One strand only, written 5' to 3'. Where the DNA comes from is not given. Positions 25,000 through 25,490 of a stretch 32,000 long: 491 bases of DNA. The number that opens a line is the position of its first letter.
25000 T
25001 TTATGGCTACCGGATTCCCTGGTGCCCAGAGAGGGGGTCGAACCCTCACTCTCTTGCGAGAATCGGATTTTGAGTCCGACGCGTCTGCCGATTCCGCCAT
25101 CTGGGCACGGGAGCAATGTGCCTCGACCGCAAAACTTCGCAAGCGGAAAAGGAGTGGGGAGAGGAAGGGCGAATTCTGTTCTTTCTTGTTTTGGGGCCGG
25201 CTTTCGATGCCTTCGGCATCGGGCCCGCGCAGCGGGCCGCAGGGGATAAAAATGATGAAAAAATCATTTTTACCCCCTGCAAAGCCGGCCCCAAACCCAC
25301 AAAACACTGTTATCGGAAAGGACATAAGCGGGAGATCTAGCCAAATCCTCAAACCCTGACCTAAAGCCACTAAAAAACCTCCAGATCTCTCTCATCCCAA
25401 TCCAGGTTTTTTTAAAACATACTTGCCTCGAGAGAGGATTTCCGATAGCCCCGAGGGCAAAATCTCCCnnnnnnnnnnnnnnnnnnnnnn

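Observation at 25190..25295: Family of ~100-nt intergenic elements folding into perfect four-helix junctions (copy A, best example)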

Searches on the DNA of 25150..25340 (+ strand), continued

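Call 47: search_with_rna_model(model_id=R1, sources=[L137, L138, L139], max_evalue=0.01, filters=off)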
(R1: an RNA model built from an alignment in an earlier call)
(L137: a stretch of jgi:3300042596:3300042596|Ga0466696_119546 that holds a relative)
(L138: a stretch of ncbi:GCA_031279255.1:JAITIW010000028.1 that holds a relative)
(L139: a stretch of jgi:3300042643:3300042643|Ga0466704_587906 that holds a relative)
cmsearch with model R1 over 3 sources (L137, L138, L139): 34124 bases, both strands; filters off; matches with E-value up to 0.01: 5.
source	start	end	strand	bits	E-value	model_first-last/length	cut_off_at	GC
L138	5766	5868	-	58.5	3.2e-09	1-96/96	no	0.5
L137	5651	5753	-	56.4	7.8e-09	1-96/96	no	0.61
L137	3284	3385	-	51.3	7.2e-08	1-96/96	no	0.56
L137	3284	3385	+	25.4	0.006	1-96/96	no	0.56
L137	5651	5753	+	24.8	0.0075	1-96/96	no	0.61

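Call 56: search_with_rna_model(model_id=R1, sources=[window, L001, L008, L013, L017, L018, L019, L020, L021, L024, L025, L027, L030, L032, L035, L037, L038, L039, L046, L047, L048, L050, L052, L057, L058, L059, L060, L061, L062, L069, L070, L071, L077, L080, L081, L082, L083, L137, L138, L139, L140], max_evalue=0.000002, make_alignment=true)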
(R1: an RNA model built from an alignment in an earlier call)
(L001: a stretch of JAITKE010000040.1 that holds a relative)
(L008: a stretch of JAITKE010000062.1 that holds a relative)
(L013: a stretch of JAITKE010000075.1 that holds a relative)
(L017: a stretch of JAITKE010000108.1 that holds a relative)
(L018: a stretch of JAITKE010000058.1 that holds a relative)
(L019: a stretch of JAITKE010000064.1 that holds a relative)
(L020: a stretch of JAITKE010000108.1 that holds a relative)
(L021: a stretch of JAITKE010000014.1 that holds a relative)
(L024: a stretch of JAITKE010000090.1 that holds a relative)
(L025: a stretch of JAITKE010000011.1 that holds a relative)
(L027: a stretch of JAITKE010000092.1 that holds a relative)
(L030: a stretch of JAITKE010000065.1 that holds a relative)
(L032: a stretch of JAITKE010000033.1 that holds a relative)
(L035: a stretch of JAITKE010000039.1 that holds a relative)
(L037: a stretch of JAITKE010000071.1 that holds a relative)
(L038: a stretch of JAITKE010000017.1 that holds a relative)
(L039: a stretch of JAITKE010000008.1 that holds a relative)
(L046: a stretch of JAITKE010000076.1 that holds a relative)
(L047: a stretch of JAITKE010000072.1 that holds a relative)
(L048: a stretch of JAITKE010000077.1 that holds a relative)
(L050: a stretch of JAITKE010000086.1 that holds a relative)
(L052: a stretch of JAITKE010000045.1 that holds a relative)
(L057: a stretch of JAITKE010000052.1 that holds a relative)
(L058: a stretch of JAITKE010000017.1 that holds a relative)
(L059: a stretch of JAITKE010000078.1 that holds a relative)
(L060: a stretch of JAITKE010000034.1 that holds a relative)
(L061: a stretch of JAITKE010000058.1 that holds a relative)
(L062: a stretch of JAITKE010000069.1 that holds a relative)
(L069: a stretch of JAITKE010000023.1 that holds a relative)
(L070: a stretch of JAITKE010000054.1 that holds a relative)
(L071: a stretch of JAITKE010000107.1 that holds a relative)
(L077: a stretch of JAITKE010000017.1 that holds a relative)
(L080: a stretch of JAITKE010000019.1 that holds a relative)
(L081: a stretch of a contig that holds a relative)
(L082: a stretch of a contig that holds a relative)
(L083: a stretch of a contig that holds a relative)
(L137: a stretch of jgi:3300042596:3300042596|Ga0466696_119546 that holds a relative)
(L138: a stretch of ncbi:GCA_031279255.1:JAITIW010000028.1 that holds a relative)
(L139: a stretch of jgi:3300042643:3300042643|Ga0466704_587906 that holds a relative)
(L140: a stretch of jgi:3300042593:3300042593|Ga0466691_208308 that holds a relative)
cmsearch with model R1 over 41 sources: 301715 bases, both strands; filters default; matches with E-value up to 0.000002: 84.
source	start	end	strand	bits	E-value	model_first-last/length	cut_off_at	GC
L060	1684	1780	-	104.1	6.3e-17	1-96/96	no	0.68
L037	3706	3799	+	103.3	9.1e-17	1-96/96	no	0.66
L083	5297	5392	+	103.1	9.9e-17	1-96/96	no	0.73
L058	7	102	-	102.5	1.3e-16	1-96/96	no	0.68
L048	2138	2230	+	102.4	1.3e-16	1-96/96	no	0.7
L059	7150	7242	-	101.4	2.1e-16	1-96/96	no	0.62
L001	2532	2624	-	101.4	2.1e-16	1-96/96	no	0.62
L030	2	94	+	101.2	2.3e-16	1-96/96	no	0.61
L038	5716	5808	+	101.2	2.3e-16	1-96/96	no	0.62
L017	2167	2259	+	101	2.5e-16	1-96/96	no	0.71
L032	1778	1870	+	100.5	3e-16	1-96/96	no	0.59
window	30553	30646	-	100.4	3.2e-16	1-96/96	no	0.63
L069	1683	1775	-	99.2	5.4e-16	1-96/96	no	0.69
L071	2547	2643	+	99.2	5.4e-16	1-96/96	no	0.74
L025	6826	6918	+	99.2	5.5e-16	1-96/96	no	0.61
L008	1338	1430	+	98.8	6.6e-16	1-96/96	no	0.59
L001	1226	1318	-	98.7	6.7e-16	1-96/96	no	0.59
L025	82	180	-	98.3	7.9e-16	1-96/96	no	0.71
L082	2503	2595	-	98.3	8.1e-16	1-96/96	no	0.65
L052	2609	2701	+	97.4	1.2e-15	1-96/96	no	0.73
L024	2627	2723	+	97.4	1.2e-15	1-96/96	no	0.68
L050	174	270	-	96.7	1.6e-15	1-96/96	no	0.7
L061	3236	3328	-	96.6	1.7e-15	1-96/96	no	0.73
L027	4048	4145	-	96.3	1.9e-15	1-96/96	no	0.7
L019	654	748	-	96.2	2e-15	1-96/96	no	0.76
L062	2949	3045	+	96.1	2.1e-15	1-96/96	no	0.77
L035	1213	1305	-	94.8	3.7e-15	1-96/96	no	0.63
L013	6788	6882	+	93.5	6.6e-15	1-96/96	no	0.65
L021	2685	2778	+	93.2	7.6e-15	1-96/96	no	0.7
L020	7111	7206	-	92.9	8.6e-15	1-96/96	no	0.72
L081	1718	1814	+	92.4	1.1e-14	1-96/96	no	0.67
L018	3761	3859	-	92.1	1.2e-14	1-96/96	no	0.75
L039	1207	1302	-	91.9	1.3e-14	1-96/96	no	0.73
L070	801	898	+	91.9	1.3e-14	1-96/96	no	0.7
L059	2997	3095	+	91.6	1.5e-14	1-96/96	no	0.58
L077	1894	1991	-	91.2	1.7e-14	1-96/96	no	0.73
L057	6958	7048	+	90.9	2e-14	1-96/96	no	0.68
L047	3753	3846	-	89.2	4.2e-14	1-96/96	no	0.69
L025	3826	3923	-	87.7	8.2e-14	1-96/96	no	0.71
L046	4780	4879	-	84.6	3.2e-13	1-96/96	no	0.58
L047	1500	1592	+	84.4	3.5e-13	1-96/96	no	0.73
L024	1644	1735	-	82.8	7.1e-13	1-96/96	no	0.63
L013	2216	2305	+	81.8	1.1e-12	1-96/96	no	0.71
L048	6632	6740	-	80.5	1.9e-12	1-96/96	no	0.72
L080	1884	1980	-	79.7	2.7e-12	1-96/96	no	0.65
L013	5635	5734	-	79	3.6e-12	1-96/96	no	0.55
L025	6578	6671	+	78.8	4e-12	1-96/96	no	0.63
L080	2143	2236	-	77.3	7.6e-12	1-96/96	no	0.69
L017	594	688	+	76.7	9.8e-12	1-96/96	no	0.54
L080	4979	5072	+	76.5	1.1e-11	1-96/96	no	0.69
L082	5217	5309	+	75.1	2e-11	1-96/96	no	0.6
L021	5780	5870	+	74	3.2e-11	1-96/96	no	0.59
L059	5456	5552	+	74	3.2e-11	1-96/96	no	0.63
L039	236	335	+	72.8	5.5e-11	1-96/96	no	0.59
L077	648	737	-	71.3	1e-10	1-96/96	no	0.62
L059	6521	6618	+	70.5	1.5e-10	1-96/96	no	0.69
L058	6777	6879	+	69.9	1.9e-10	1-96/96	no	0.53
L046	6987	7086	-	69.5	2.3e-10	1-96/96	no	0.62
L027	1019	1118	-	69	2.8e-10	1-96/96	no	0.74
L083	2656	2753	-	68.8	3.1e-10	1-96/96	no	0.7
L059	7021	7117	-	67.6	5.3e-10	1-96/96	no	0.58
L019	897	995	-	67.2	6.4e-10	1-96/96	no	0.72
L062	6603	6692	-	67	6.8e-10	4-93/96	no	0.64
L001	2845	2946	-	66.4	8.7e-10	1-96/96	no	0.76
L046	4616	4702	-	65.3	1.4e-09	1-96/96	no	0.6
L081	1508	1634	+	65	1.6e-09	1-96/96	no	0.6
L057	6766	6853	+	63.9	2.6e-09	1-96/96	no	0.76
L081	32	118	-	63.5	3.1e-09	1-96/96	no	0.55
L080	6239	6327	-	62.3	5.4e-09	1-96/96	no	0.75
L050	4028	4116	+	62.1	5.8e-09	1-96/96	no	0.74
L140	8423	8526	-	61.8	6.6e-09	1-96/96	no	0.57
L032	5814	5911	+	61.2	8.8e-09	1-96/96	no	0.53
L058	6618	6702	-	60.6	1.1e-08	1-96/96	no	0.59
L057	7112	7224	-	60.2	1.3e-08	1-96/96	no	0.73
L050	2843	2931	+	59.1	2.1e-08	1-96/96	no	0.75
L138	5766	5868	-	58.5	2.8e-08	1-96/96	no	0.5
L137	5651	5753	-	56.4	6.9e-08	1-96/96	no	0.61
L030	4276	4364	+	56.3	7.3e-08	1-96/96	no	0.69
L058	5217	5303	-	54.6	1.5e-07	1-96/96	no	0.59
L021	794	895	-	53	3.1e-07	1-96/96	no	0.79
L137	3284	3385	-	51.3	6.4e-07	1-96/96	no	0.56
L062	3918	4038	+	51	7.3e-07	1-96/96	no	0.74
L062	3340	3443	+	49.6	1.3e-06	1-96/96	no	0.81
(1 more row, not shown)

Alignment A3: 84 matches aligned to the model, 176 columns, each read 5' to 3' on its own strand. Consensus structure (alignment columns), stored with it:
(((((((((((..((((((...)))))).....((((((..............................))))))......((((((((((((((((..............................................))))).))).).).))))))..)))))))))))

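Call 70: search_with_rna_model(model_id=R1, sources=[L141, L142, L143], max_evalue=1, filters=off)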
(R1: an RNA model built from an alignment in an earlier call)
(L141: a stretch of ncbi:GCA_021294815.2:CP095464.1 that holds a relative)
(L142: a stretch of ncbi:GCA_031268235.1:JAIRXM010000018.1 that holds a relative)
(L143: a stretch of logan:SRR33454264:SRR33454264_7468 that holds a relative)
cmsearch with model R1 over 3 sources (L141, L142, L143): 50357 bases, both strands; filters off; matches with E-value up to 1: 0.
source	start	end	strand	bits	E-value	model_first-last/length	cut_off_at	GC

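Call 82: search_dna_similar(query=window:25186-25299:+, collection=plasmids, mode=distant, max_rows=8)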
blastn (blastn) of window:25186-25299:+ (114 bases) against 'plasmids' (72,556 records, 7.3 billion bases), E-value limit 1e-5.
No match.

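Call 83: search_dna_similar(query=window:25186-25299:+, collection=phages, mode=distant, max_rows=8)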
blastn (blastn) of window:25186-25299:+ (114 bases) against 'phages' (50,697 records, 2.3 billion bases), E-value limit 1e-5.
No match.
